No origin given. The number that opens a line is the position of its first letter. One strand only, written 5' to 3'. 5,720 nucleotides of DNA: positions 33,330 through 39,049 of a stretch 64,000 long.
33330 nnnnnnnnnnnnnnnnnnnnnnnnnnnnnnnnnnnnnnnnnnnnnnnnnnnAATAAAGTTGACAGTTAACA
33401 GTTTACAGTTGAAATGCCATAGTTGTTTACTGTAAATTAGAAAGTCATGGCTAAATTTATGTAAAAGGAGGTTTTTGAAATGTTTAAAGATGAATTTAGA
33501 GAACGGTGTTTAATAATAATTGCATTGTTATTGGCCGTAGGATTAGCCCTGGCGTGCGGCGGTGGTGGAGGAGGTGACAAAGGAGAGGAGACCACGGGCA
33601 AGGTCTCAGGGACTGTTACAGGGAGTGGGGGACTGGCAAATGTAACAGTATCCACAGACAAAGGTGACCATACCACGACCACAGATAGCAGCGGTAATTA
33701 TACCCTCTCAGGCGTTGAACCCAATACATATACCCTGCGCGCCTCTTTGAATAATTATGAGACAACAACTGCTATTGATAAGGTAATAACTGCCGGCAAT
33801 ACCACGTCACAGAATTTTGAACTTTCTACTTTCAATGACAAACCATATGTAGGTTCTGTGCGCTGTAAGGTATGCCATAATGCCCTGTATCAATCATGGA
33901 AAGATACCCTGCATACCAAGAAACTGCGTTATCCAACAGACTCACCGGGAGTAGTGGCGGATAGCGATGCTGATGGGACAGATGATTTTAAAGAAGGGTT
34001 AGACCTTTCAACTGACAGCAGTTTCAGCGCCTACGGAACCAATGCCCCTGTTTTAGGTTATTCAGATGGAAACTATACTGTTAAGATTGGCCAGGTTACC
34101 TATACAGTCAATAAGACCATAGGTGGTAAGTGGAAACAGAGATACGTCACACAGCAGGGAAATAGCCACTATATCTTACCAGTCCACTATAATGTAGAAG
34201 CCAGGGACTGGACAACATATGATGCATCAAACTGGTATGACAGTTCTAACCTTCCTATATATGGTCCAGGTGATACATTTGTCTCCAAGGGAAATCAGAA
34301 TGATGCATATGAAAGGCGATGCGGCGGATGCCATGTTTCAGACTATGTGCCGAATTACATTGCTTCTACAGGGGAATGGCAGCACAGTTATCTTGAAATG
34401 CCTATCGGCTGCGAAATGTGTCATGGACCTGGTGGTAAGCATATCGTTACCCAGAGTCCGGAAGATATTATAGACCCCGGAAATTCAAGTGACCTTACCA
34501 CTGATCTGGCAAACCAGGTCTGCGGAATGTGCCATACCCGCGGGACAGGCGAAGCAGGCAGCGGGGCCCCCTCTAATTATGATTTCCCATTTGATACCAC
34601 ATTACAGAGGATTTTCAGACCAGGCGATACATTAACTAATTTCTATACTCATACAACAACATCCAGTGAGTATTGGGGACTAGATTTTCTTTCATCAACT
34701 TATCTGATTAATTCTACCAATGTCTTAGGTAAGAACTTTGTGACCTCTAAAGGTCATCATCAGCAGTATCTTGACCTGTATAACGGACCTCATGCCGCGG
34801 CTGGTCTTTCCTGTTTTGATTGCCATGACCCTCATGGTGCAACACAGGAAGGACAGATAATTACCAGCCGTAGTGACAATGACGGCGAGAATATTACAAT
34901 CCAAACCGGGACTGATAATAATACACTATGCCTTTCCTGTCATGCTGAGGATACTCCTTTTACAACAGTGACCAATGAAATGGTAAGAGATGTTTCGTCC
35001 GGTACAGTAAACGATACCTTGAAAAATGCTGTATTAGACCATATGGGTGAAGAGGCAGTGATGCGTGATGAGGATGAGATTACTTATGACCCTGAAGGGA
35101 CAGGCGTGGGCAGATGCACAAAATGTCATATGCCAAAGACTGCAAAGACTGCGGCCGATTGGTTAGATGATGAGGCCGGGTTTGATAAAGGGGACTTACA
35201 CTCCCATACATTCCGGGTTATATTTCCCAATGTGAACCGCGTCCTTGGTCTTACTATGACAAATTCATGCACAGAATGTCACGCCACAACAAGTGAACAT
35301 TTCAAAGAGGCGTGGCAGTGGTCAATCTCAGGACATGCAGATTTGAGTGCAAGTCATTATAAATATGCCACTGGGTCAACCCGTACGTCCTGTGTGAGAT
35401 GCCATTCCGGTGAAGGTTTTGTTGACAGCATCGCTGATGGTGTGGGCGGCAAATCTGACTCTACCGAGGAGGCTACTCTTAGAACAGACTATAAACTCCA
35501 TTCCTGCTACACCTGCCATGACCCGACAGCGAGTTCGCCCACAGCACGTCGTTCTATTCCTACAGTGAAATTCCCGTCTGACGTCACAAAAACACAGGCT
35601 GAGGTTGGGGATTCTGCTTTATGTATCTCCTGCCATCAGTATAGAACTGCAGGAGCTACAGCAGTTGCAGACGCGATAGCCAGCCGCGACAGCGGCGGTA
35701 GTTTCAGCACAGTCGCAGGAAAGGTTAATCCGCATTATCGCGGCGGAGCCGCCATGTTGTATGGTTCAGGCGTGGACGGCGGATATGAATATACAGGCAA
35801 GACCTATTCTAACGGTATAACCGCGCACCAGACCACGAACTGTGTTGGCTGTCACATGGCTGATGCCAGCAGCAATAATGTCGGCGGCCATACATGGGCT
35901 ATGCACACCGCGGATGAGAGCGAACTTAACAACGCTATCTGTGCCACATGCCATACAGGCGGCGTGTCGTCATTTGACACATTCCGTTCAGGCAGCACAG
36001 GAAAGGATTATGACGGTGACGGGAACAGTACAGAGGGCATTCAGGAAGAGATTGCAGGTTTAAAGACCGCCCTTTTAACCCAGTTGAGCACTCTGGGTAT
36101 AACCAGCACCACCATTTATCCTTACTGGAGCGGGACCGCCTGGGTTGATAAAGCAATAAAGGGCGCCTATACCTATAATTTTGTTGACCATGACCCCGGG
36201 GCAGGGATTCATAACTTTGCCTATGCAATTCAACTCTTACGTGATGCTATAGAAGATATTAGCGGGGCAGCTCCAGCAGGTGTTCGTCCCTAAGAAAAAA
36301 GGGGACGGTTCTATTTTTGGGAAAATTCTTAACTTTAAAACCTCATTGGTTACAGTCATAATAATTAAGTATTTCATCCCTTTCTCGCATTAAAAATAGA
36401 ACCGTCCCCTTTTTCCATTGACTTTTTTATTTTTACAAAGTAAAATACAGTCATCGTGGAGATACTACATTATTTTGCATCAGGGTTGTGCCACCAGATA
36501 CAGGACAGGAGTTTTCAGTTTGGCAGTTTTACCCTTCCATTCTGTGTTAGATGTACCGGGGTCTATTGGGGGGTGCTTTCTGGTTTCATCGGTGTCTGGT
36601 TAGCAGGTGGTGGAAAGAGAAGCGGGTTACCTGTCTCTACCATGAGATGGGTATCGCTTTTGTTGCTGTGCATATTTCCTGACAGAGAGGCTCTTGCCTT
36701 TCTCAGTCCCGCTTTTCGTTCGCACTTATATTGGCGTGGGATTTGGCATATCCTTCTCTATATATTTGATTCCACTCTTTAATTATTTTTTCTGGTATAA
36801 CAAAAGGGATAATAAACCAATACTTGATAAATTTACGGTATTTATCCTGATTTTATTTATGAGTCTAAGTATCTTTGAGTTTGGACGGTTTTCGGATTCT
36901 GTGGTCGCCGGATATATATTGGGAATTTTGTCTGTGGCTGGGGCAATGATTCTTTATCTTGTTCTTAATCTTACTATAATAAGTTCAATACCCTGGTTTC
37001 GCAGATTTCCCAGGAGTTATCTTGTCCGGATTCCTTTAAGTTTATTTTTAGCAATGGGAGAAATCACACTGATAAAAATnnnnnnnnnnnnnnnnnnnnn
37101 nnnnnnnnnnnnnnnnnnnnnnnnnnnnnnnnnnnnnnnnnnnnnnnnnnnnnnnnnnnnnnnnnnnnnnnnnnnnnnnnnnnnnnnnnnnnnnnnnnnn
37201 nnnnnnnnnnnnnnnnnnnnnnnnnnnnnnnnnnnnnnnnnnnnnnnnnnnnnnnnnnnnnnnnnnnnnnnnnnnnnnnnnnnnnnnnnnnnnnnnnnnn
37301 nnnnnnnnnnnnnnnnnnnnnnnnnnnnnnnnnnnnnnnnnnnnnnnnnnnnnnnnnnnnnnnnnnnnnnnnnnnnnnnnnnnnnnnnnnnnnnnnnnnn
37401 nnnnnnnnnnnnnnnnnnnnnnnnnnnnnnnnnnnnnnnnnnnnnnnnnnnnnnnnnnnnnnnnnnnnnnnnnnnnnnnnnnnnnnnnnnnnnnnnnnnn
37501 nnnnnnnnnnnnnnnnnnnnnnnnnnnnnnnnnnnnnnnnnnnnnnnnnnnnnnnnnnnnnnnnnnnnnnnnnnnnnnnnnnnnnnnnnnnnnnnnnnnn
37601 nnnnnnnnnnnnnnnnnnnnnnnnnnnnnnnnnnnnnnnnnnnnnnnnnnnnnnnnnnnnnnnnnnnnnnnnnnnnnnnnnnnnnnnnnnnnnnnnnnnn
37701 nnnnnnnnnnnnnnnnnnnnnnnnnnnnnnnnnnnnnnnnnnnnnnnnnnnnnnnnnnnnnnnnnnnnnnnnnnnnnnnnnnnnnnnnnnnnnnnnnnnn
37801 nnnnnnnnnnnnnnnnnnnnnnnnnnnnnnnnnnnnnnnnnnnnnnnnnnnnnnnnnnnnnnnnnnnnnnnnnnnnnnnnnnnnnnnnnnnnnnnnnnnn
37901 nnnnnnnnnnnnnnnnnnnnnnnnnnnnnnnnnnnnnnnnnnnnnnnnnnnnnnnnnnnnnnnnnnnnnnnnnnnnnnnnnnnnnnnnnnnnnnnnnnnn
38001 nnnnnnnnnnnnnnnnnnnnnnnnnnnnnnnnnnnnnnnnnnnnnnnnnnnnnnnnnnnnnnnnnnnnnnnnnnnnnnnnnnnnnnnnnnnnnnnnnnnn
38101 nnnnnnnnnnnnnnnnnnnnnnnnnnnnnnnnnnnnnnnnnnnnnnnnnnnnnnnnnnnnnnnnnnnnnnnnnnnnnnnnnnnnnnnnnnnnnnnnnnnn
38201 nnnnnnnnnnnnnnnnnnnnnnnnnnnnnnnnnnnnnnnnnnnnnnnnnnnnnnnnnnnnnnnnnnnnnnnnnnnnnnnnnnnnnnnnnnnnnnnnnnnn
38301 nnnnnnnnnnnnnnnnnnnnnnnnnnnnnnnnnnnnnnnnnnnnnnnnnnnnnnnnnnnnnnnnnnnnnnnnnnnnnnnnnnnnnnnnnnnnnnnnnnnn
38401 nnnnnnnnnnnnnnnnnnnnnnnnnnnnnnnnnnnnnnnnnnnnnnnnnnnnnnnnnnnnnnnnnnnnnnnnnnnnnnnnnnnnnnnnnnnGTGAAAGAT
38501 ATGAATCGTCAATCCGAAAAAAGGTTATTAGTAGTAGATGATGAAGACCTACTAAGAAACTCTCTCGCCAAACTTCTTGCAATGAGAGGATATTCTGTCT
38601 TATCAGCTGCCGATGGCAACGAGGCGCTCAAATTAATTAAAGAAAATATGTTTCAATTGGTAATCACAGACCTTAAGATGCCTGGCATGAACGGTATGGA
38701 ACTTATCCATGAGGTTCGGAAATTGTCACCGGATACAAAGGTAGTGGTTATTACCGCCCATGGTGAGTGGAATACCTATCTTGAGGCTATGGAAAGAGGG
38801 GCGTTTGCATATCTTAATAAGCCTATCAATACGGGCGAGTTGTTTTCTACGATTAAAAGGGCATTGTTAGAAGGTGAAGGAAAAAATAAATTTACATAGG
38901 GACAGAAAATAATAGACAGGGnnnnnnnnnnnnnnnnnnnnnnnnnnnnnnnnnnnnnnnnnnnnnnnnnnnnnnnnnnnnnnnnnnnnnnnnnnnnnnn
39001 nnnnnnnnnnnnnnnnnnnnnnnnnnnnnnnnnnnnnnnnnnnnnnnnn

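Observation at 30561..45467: Duplicated sigma-54-driven modules of OM beta-barrel plus lipoprotein multiheme cytochromes (porin-cytochrome-conduit-like); one copy has a decayed regulator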

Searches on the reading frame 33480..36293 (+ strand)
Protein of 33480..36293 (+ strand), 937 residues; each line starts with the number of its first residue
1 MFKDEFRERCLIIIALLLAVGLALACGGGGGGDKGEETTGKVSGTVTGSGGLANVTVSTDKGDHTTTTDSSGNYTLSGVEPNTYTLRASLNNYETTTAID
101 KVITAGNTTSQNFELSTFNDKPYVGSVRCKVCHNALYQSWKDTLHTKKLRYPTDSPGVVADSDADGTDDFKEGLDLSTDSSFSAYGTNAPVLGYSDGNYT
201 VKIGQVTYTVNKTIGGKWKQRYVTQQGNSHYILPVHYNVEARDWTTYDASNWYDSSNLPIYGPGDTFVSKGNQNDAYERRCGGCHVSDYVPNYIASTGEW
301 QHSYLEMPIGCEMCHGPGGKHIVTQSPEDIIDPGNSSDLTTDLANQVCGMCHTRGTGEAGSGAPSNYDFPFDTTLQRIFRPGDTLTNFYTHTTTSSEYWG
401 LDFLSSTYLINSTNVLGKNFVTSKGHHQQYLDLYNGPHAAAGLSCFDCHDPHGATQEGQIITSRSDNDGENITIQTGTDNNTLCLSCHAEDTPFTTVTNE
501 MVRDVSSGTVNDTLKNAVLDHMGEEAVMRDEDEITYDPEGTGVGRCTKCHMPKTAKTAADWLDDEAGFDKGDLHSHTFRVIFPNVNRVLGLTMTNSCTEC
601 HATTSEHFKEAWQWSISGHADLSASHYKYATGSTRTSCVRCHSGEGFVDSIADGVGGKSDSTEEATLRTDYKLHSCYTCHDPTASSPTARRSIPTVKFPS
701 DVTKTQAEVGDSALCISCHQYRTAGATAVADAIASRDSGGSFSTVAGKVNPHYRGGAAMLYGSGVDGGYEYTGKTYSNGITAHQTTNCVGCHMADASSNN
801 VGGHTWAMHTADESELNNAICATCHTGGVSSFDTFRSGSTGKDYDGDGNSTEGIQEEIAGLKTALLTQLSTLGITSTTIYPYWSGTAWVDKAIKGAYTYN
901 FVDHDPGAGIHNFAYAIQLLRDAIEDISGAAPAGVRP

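Call 9: search_protein_families(library=pfam, proteins=[window:33480-36293:+], max_evalue=0.01)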
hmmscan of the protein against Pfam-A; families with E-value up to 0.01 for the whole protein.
window:33480-36293:+ (937 aa): 10 families
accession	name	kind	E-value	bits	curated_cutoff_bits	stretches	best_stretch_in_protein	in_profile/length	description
PF22113.1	Mtrc-MtrF_II-IV_dom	-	1.6e-17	64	30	2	541-687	26-170/176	Outer membrane cytochrome MtrC/MtrF-like, domains II/IV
PF14522.11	Cytochrome_C7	-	9.3e-17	61.1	24.8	0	673-726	13-55/67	Cytochrome c7 and related cytochrome c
PF13620.12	CarboxypepD_reg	-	2e-12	47.7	32.3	1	42-115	2-81/82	Carboxypeptidase regulatory-like domain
PF09699.15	Paired_CXXCH_1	-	7.6e-10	38.8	20.6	1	441-491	6-39/41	Doubled CXXCH motif (Paired_CXXCH_1)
PF14537.11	Cytochrom_c3_2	-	8.4e-10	39.4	25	0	782-827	23-66/79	Cytochrome c3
PF13435.11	Cytochrome_C554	-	2.5e-09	38.4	20.8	0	276-316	46-84/84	Cytochrome c554 and c-prime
PF02335.20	Cytochrom_C552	-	5.3e-08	32.7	24.1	1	278-492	87-286/438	Cytochrome c552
PF13715.12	CarbopepD_reg_2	-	5.5e-08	33.2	32.2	1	42-116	1-77/88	CarboxypepD_reg-like domain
PF22678.1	Cytochrom_c_NrfB-like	-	8e-06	26.7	27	0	597-645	1-43/89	Cytochrome c-type protein NrfB-like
PF14686.12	fn3_3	-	0.0018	18.5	24.4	1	39-110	2-74/75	Polysaccharide lyase family 4, domain II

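Call 10: search_protein_families(library=ncbifam, proteins=[window:33480-36293:+], max_evalue=0.01)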
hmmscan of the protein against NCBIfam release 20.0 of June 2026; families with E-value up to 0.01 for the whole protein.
window:33480-36293:+ (937 aa): 7 families
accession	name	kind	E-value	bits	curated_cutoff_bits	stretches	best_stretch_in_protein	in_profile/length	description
TIGR03508.1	decahem_SO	subfamily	2.6e-17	63.1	192.2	3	280-356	4-81/258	DmsE family decaheme c-type cytochrome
NF041028.1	decahem_GSU2203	exception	7.1e-16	58.3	325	1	280-356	38-112/317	GSU2203 family decaheme c-type cytochrome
NF041198.1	UshA_like_PCGU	equivalog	4.7e-14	51.9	275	2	272-355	436-511/519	UshA-like (seleno)protein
TIGR01905.1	paired_CXXCH_1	subfamily_domain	4.5e-06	26.5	25.2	0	441-459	5-23/41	doubled CXXCH domain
NF043010.1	Cyt554_Nsmonas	equivalog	2e-05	24.1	400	1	118-149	23-54/238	cytochrome c-550 CycA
NF008659.0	PRK11659.1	equivalog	9.3e-05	22.2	184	0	277-353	45-118/188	cytochrome c nitrite reductase pentaheme subunit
NF058595.1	invert_tail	domain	0.0048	17.2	37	0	10-49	56-98/113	lipo-invert putative C-terminal anchoring domain-containing protein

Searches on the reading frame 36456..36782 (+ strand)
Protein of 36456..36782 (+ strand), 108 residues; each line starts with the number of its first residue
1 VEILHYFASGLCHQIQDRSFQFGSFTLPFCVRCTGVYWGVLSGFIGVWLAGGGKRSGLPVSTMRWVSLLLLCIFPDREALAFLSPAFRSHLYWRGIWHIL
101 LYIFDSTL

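Call 43: search_protein_families(library=pfam, proteins=[window:36456-36782:+], max_evalue=0.01)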
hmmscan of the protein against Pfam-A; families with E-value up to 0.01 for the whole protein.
window:36456-36782:+ (108 aa): 1 family
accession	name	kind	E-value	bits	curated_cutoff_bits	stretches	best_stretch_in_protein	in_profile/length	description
PF09858.14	DUF2085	-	4e-13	50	25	1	12-72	1-54/90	Predicted membrane protein (DUF2085)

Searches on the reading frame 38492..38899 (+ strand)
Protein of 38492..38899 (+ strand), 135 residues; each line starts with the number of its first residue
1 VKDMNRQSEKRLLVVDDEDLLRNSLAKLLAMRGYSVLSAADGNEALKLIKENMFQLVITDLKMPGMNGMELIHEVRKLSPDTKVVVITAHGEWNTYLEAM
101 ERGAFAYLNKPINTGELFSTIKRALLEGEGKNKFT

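Call 43: search_protein_families(library=pfam, proteins=[window:38492-38899:+], max_evalue=0.01)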
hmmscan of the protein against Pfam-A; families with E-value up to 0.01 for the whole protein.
window:38492-38899:+ (135 aa): 2 families
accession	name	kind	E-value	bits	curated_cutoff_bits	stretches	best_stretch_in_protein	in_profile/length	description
PF00072.30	Response_reg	-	9.5e-32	109.9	30.2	1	13-121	2-110/111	Response regulator receiver domain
PF23198.2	PDE8A_N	-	0.0063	16.9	29.6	1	5-88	6-90/147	PDE8A-like, N-terminal domain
